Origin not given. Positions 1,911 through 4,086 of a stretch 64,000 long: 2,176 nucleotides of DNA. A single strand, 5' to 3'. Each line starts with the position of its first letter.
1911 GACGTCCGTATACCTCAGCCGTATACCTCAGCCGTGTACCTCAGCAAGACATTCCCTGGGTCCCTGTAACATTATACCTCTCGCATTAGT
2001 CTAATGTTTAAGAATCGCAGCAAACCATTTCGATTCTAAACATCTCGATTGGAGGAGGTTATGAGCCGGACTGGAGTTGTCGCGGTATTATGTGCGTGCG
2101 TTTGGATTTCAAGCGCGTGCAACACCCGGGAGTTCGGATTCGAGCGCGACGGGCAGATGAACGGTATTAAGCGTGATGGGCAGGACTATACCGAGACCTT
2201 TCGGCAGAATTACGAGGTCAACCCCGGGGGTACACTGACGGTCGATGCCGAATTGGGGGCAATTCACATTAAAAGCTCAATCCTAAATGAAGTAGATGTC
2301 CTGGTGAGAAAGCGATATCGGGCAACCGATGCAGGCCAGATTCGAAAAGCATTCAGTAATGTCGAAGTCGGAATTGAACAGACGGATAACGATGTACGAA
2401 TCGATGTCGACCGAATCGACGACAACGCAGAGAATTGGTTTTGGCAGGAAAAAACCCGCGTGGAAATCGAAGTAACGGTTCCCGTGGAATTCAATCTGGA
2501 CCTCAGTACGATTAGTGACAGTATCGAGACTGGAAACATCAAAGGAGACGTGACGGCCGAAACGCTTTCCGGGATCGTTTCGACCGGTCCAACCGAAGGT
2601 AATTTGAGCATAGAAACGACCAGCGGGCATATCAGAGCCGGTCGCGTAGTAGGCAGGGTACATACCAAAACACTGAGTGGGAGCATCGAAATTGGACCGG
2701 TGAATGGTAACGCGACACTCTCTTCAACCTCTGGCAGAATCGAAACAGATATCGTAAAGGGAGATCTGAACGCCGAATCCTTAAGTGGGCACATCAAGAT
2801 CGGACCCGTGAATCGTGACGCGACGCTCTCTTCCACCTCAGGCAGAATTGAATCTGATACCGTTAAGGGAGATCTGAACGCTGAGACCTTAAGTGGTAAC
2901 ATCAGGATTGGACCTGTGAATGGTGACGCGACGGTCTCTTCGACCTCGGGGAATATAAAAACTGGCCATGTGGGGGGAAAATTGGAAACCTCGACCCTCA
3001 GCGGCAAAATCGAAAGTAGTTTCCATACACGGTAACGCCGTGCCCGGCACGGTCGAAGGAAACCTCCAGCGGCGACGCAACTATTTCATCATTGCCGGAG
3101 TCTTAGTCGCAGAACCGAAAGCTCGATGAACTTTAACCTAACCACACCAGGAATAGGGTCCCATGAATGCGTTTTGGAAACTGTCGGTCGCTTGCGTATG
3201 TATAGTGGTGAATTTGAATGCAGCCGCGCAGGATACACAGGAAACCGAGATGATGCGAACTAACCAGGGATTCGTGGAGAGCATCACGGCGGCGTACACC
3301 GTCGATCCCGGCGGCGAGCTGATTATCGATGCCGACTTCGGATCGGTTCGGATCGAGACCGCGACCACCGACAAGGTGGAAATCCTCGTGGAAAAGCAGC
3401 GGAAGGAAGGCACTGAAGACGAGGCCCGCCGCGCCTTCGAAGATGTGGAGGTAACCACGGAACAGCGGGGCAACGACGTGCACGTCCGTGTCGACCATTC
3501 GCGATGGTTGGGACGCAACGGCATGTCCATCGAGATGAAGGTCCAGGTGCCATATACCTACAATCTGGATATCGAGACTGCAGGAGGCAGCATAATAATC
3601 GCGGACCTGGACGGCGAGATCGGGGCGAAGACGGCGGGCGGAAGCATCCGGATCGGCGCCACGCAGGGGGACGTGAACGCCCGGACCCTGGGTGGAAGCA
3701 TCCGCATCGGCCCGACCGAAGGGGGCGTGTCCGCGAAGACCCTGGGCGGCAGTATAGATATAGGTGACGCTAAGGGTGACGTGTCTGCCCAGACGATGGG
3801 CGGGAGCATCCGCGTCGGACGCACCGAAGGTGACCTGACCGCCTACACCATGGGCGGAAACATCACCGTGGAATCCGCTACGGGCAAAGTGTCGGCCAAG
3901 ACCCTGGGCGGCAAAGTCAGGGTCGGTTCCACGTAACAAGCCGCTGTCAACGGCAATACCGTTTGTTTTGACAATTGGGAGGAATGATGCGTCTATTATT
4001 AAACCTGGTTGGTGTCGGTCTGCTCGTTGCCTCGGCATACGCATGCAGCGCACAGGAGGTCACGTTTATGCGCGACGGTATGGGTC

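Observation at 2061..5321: Tandem triplet of secreted DUF4097-like beta-solenoid proteins with near-identical internal DNA repeats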

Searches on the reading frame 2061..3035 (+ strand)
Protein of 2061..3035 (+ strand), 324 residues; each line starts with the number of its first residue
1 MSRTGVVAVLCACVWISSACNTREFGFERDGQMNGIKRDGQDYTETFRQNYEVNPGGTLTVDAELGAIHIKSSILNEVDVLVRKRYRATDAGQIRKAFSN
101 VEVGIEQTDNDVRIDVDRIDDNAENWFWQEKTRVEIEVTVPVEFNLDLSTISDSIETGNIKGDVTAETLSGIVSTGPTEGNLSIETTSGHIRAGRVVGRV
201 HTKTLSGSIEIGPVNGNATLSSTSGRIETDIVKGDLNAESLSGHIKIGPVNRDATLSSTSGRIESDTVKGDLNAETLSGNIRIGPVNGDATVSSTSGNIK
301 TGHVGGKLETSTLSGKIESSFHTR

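Call 4: search_protein_families(library=pfam, proteins=[window:2061-3035:+], max_evalue=0.1)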
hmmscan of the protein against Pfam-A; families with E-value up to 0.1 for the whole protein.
window:2061-3035:+ (324 aa): 2 families
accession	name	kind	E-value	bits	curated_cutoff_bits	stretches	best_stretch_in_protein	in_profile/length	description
PF17310.7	DUF5357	-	0.037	13.1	25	1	72-151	199-273/322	Family of unknown function (DUF5357)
PF04519.19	Bactofilin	-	0.042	14.5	27.9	0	156-206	39-86/98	Polymer-forming cytoskeletal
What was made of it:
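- Tried and rejected: Pfam on A and B gave only sub-threshold noise (DUF5357, Bactofilin; call 4).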

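Call 5: search_protein_families(library=ncbifam, proteins=[window:2061-3035:+], max_evalue=0.1)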
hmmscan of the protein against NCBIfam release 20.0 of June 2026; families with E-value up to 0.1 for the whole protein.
window:2061-3035:+ (324 aa): 1 family
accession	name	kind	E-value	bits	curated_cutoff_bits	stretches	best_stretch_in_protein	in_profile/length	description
NF049997.1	LiaG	equivalog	2.4e-15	56.5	285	3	101-263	77-227/286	LiaG family protein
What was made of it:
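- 2061..3035 (+): Gene A, 324 aa, a capless Toastrack paralog of a lineage-specific subfamily. Signal or lipoprotein-like peptide aa 1-20 (2061-2120). N-terminal cap to aa 145 (to 2495). Ten 18-aa rungs (2496-3032). No C-terminal cap. NCBIfam LiaG 56.5 bits, below threshold (call 5).
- Closest known: LiaG, YvlB and LiaX of Firmicutes. Same: The Toastrack domain is homologous, and these are the best NCBIfam matches (call 5).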

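Call 30: find_homologous_proteins(query=window:2061-3035:+, max_evalue=0.00001)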
Query window:2061-3035:+ (324 aa): 166 proteins with E <= 0.00001 among 8000 candidates; the best 120 are listed.
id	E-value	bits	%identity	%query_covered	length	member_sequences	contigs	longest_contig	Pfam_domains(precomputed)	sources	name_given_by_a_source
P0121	6.5e-204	694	99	100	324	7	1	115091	-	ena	-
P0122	1.7e-136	473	61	98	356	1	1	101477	-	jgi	-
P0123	2.0e-134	466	61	98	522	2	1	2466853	PF13349.13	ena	-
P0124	3.0e-134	465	72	98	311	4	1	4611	-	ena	-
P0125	1.2e-131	457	61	98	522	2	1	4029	-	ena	-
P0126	1.4e-127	443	62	98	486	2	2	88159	-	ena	-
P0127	9.9e-125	434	65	98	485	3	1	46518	PF13349.13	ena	-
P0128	2.6e-124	433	67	100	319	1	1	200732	-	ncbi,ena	-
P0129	8.5e-124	431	61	98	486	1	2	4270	-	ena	-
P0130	2.3e-120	420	73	87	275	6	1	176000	-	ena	-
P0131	2.5e-120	420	56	98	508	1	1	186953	-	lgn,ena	-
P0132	6.4e-120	418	57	98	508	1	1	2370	-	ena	-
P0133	4.7e-118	412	56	98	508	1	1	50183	-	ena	-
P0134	1.9e-116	407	72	87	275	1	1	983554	-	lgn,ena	-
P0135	3.2e-114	400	61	98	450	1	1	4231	PF13349.13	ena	-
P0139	6.5e-111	389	60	98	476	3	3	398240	PF13349.13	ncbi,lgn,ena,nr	ncbi:MAG: DUF4097 domain-containing protein [Gemmatimonadetes bacterium]|nr:DUF4097 domain-containin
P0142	2.4e-109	384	61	98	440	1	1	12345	PF13349.13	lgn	-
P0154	5.6e-86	307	59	80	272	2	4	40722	PF13349.13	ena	-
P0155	1.4e-85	305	63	80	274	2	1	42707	PF13349.13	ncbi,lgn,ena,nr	ncbi:MAG: hypothetical protein OXG98_00160 [Gemmatimonadetes bacterium]|nr:hypothetical protein [Gem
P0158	3.3e-27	114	33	85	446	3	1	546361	PF13349.13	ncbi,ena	-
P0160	1.2e-22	99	30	56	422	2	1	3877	PF13349.13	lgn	-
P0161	2.5e-22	98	31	84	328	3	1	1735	PF13349.13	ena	-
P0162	2.5e-22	98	33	64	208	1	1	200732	PF13349.13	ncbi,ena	-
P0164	5.4e-21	93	29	80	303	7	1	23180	PF13349.13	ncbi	-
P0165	8.1e-20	90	30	84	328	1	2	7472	PF13349.13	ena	-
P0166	1.8e-19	88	28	53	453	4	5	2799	PF13349.13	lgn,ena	-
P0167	2.4e-17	81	27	80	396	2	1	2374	PF13349.13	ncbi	ncbi:MAG: DUF4097 family beta strand repeat-containing protein, partial [Dehalococcoidia bacterium]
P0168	1.3e-15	76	29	85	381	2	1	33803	PF13349.13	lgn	-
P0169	2.4e-15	75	29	60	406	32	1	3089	PF13349.13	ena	-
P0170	3.0e-15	75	29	85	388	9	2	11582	PF13349.13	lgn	-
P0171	1.3e-14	72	28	83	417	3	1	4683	PF13349.13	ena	-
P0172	1.9e-14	72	29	56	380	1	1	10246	PF13349.13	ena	-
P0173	2.1e-14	72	30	64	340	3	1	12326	PF13349.13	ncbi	ncbi:DUF4097 family beta strand repeat-containing protein [Marinilabilia sp.]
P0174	2.4e-14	72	27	84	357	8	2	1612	PF13349.13,PF24016.2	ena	-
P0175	5.8e-14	70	31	60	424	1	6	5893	PF13349.13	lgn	-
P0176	7.0e-14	70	30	52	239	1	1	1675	PF13349.13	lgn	-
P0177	9.4e-14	70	37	41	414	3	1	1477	PF13349.13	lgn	-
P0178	1.3e-13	69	30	45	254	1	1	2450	PF13349.13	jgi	jgi:DUF4097 and DUF4098 domain-containing protein YvlB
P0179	3.7e-13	68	28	82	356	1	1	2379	PF13349.13,PF24016.2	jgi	-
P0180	1.0e-12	66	27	75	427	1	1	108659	PF13349.13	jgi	-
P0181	1.4e-12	66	33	56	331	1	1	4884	PF13349.13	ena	-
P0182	2.5e-12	65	32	56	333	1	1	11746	PF13349.13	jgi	jgi:DUF4097 and DUF4098 domain-containing protein YvlB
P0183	3.4e-12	65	32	56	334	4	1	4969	PF13349.13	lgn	-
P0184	3.5e-12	64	23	87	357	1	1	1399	PF13349.13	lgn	-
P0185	4.5e-12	64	37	54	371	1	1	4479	PF13349.13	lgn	-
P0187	7.8e-12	63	27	84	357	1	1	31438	PF13349.13,PF24016.2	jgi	jgi:DUF4097 and DUF4098 domain-containing protein YvlB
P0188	7.9e-12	63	29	85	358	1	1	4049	PF13349.13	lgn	-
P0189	1.3e-11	63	33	56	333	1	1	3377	PF13349.13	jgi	jgi:DUF4097 and DUF4098 domain-containing protein YvlB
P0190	1.4e-11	63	27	83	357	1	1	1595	PF13349.13,PF20074.5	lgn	-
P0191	2.2e-11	62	28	65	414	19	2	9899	PF13349.13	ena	-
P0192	2.8e-11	62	28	84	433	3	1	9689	PF13349.13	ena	-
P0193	3.4e-11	61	26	54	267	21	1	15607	PF13349.13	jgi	jgi:DUF4097 and DUF4098 domain-containing protein YvlB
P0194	1.7e-10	59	25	80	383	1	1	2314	PF26811.1,PF13349.13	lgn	-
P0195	2.7e-10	58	31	56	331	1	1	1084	PF13349.13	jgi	jgi:DUF4097 and DUF4098 domain-containing protein YvlB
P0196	3.3e-10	58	28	56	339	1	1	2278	PF13349.13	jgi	jgi:DUF4097 and DUF4098 domain-containing protein YvlB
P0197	3.5e-10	58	31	50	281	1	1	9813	PF13349.13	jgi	jgi:DUF4097 and DUF4098 domain-containing protein YvlB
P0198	3.6e-10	58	25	77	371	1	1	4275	PF13349.13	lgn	-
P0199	4.1e-10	58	31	56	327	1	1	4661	PF13349.13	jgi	-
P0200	4.3e-10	58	32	42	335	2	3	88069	PF13349.13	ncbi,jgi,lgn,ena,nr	ncbi:MAG TPA: DUF4097 family beta strand repeat-containing protein [Candidatus Acidoferrum sp.]|nr:D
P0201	1.7e-9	56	26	86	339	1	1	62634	PF13349.13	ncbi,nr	ncbi:MAG: DUF4097 family beta strand repeat-containing protein [Verrucomicrobiota bacterium]|nr:DUF4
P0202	1.8e-9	56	27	61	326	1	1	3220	PF21930.3,PF13349.13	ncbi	-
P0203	1.8e-9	56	27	56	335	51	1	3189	PF13349.13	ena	-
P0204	1.8e-9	56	31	43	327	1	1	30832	PF13349.13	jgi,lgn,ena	-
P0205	2.0e-9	55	31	43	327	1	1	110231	PF13349.13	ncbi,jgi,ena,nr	ncbi:MAG TPA: DUF4097 family beta strand repeat-containing protein [Candidatus Solibacter sp.]|nr:DU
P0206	2.6e-9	55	26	99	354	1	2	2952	PF13349.13,PF20074.5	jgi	jgi:predicted membrane protein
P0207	3.4e-9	55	28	60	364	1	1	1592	PF13349.13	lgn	-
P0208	4.7e-9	54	28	70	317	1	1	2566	PF13349.13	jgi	-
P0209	7.5e-9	54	24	85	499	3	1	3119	PF13349.13,PF22746.2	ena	-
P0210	7.7e-9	54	24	87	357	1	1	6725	PF13349.13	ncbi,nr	ncbi:MAG: DUF4097 family beta strand repeat-containing protein [candidate division Zixibacteria bact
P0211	9.9e-9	53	32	47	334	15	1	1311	PF13349.13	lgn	-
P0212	1.1e-8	53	28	53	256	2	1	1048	PF13349.13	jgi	jgi:DUF4097 and DUF4098 domain-containing protein YvlB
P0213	1.2e-8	53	26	69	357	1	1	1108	PF13349.13,PF24016.2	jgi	jgi:DUF4097 and DUF4098 domain-containing protein YvlB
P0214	1.2e-8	53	33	54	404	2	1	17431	PF01203.26,PF13349.13,PF10106.15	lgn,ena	-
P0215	1.3e-8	53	36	27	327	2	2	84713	PF13349.13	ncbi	ncbi:MAG: DUF4097 family beta strand repeat-containing protein [Candidatus Acidiferrum sp.]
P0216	1.5e-8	53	33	48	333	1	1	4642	PF13349.13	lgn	-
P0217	1.7e-8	52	38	38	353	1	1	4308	PF13349.13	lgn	-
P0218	1.9e-8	52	34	42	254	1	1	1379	PF13349.13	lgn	-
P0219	1.9e-8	52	28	69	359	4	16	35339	PF13349.13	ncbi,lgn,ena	-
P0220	2.2e-8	52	29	46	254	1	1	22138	PF13349.13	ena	-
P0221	2.3e-8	52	26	62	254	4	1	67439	PF13349.13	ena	-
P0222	2.8e-8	52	30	70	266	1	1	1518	PF13349.13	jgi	jgi:DUF4097 and DUF4098 domain-containing protein YvlB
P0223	2.8e-8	52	27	85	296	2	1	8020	PF13349.13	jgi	-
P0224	2.9e-8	52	33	45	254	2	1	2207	PF13349.13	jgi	jgi:hypothetical protein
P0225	3.4e-8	51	31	45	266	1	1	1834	PF13349.13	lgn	-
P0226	4.9e-8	51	31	57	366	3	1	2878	PF13349.13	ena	-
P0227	5.2e-8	51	35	49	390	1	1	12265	PF13349.13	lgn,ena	-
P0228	6.3e-8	51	35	38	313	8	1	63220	PF13349.13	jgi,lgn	jgi:DUF4097 and DUF4098 domain-containing protein YvlB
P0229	6.4e-8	50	33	27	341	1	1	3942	PF13349.13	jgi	jgi:DUF4097 and DUF4098 domain-containing protein YvlB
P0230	7.9e-8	50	28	64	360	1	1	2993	PF13349.13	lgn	-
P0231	8.5e-8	50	29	73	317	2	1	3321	PF13349.13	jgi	jgi:putative adhesin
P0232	9.6e-8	50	29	61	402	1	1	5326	PF13349.13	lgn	-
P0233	9.7e-8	50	26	64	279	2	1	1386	PF13349.13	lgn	-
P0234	1.0e-7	50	31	46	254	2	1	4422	PF13349.13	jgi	jgi:DUF4097 and DUF4098 domain-containing protein YvlB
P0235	1.1e-7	50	30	60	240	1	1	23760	PF13349.13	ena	-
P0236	1.2e-7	50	32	45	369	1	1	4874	PF13349.13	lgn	-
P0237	1.3e-7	49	26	56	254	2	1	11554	PF13349.13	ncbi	ncbi:MAG: DUF4097 family beta strand repeat-containing protein [Ilumatobacteraceae bacterium]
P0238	1.3e-7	49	27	46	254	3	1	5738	PF13349.13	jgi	jgi:hypothetical protein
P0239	1.4e-7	49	22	85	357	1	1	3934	PF13349.13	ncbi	-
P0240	1.4e-7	49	30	48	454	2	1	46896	PF13349.13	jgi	-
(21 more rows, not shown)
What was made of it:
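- A-type homologs are confined to this clade: E drops from 1e-84 to 1e-35 (call 30).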

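Call 47: predict_structure(alignment_id=A3)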
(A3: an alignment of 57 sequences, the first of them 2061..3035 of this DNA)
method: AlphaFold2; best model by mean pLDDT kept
length: 324 residues; sequences in the alignment: 57
mean_pLDDT: 85.6   pTM: 0.79
mean pLDDT of the five models: 85.6, 84.9, 84.3, 83.4, 83.4
residues with pLDDT >= 90: 230; 70-90: 39; 50-70: 15; < 50: 40
segments of 3 or more residues with pLDDT < 50: 1-31, 124-129
pLDDT, mean of each block of 10 residues (from residue 1): 39 31 35 61 86 96 94 96 86 81 93 89 48 91 97 94 97 97 96 98 96 98 96 98 96 97 97 96 96 95 93 90 51
secondary structure, 60 per line:
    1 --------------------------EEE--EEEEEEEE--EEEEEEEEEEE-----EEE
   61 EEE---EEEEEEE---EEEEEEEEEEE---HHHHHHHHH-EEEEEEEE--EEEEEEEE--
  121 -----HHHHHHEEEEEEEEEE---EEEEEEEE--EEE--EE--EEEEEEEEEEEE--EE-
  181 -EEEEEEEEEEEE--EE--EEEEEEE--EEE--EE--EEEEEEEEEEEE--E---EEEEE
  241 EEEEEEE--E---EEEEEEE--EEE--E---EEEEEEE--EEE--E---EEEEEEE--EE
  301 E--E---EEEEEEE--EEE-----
elements in order: E27-29 E32-39 E42-52 E58-63 E67-73 E77-87 H91-99 E101-108 E111-118 H126-131 E132-141 E145-152 E155-157 E164-175 E182-193 E200-206 E209-211 E218-229 E236-247 E254-260 E263-265 E272-278 E281-283 E290-296 E299-301 E308-314 E317-319

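Call 51: fold_search(model_id=the predicted structure, library=pdb)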
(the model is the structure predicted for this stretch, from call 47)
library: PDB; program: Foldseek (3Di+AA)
matches with E <= 10: 502; with E <= 0.001: 18
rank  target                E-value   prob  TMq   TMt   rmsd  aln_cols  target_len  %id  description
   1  3pet_A                2.2e-06  1.00  0.25  0.32  10.4       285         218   15  Crystal structure of a putative adhesin (BF0245) from Bacteroides fragilis NCTC 9343 at 2.07 A resolution (released 2011-02-09)
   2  3lyc_N                1.6e-05  1.00  0.32  0.39  10.6       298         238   15  Crystal structure of Putative pectinase (YP_001304412.1) from Parabacteroides distasonis ATCC 8503 at 2.30 A resolutio (released 2010-03-16)
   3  3lyc_A                2.0e-05  1.00  0.33  0.40   9.5       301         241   15  Crystal structure of Putative pectinase (YP_001304412.1) from Parabacteroides distasonis ATCC 8503 at 2.30 A resolutio (released 2010-03-16)
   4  3jx8_D                7.8e-05  1.00  0.36  0.44   9.4       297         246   14  Crystal structure of Putative lipid binding protein (YP_001304415.1) from Parabacteroides distasonis ATCC 8503 at 2.16 (released 2009-11-10)
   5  4qrk                  9.2e-05  0.99  0.23  0.31  10.3       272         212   10  Crystal structure of a putative cell adhesion protein (CLOSPO_03726) from Clostridium sporogenes ATCC 15579 at 1.95 A re (released 2014-07-23)
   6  4ygu_C                9.2e-05  0.96  0.16  0.26  14.5       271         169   14  Crystal structure of a putative adhesin (BACEGG_01763) from Bacteroides eggerthii DSM 20697 at 2.20 A resolution (released 2015-03-11)
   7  3jx8_A                1.0e-04  1.00  0.31  0.37  11.0       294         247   14  Crystal structure of Putative lipid binding protein (YP_001304415.1) from Parabacteroides distasonis ATCC 8503 at 2.16 (released 2009-11-10)
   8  4opw_B                1.1e-04  1.00  0.34  0.42   8.3       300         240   12  Crystal structure of a putative adhesin (PARMER_02777) from Parabacteroides merdae ATCC 43184 at 1.75 A resolution (released 2014-04-02)
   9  3lyc_P                1.2e-04  1.00  0.33  0.41   9.4       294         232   13  Crystal structure of Putative pectinase (YP_001304412.1) from Parabacteroides distasonis ATCC 8503 at 2.30 A resolutio (released 2010-03-16)
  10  3lyc_J                1.2e-04  1.00  0.32  0.40  10.4       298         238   14  Crystal structure of Putative pectinase (YP_001304412.1) from Parabacteroides distasonis ATCC 8503 at 2.30 A resolutio (released 2010-03-16)
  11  3lyc_D                1.5e-04  1.00  0.31  0.37  10.4       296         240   16  Crystal structure of Putative pectinase (YP_001304412.1) from Parabacteroides distasonis ATCC 8503 at 2.30 A resolutio (released 2010-03-16)
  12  4opw_A                1.8e-04  1.00  0.34  0.41   8.5       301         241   10  Crystal structure of a putative adhesin (PARMER_02777) from Parabacteroides merdae ATCC 43184 at 1.75 A resolution (released 2014-04-02)
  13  3lyc_F                2.0e-04  1.00  0.35  0.44   9.9       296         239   13  Crystal structure of Putative pectinase (YP_001304412.1) from Parabacteroides distasonis ATCC 8503 at 2.30 A resolutio (released 2010-03-16)
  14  3ljy_B                2.3e-04  0.99  0.24  0.29  12.4       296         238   13  Crystal structure of putative adhesin (YP_001304413.1) from Parabacteroides distasonis ATCC 8503 at 2.41 A resolution (released 2010-03-02)
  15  3lyc_L                2.6e-04  1.00  0.33  0.42   9.5       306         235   13  Crystal structure of Putative pectinase (YP_001304412.1) from Parabacteroides distasonis ATCC 8503 at 2.30 A resolutio (released 2010-03-16)
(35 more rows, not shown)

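Call 52: find_encoding_contigs(protein=P0124, flank=5000, max_places=2)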
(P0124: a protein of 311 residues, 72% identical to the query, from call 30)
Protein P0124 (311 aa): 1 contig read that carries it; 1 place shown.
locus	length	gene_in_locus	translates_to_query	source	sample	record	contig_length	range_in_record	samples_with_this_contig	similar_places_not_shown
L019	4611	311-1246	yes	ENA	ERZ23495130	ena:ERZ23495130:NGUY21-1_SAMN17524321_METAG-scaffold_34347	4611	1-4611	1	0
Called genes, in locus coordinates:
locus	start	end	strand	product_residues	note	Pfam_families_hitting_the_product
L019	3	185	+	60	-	?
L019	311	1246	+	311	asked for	-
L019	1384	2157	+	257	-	-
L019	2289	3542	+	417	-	PF13349:DUF4097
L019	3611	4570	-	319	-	PF00291:PALP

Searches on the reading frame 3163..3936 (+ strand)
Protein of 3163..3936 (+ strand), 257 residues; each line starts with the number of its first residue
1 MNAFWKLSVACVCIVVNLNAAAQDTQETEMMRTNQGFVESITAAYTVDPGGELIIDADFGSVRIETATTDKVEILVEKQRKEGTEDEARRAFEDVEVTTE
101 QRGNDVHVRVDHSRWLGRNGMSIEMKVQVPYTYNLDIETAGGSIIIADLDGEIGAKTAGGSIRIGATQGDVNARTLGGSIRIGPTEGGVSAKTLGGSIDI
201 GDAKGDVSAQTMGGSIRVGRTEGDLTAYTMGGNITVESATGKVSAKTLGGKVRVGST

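Call 4: search_protein_families(library=pfam, proteins=[window:3163-3936:+], max_evalue=0.1)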
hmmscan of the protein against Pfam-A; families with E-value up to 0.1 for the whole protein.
window:3163-3936:+ (257 aa): 0 families

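Call 5: search_protein_families(library=ncbifam, proteins=[window:3163-3936:+], max_evalue=0.1)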
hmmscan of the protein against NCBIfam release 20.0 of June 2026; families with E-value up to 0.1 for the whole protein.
window:3163-3936:+ (257 aa): 1 family
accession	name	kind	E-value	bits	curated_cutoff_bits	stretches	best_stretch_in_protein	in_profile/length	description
NF049997.1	LiaG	equivalog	5.9e-05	22.4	285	1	94-244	76-228/286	LiaG family protein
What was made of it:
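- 3163..3936 (+): Gene B, 257 aa, a capless Toastrack paralog. Signal peptide aa 1-22 (AAA|QD). N-terminal cap to about aa 136. Seven rungs (3571-3933). LiaG NCBIfam 5.9e-05 (call 5).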
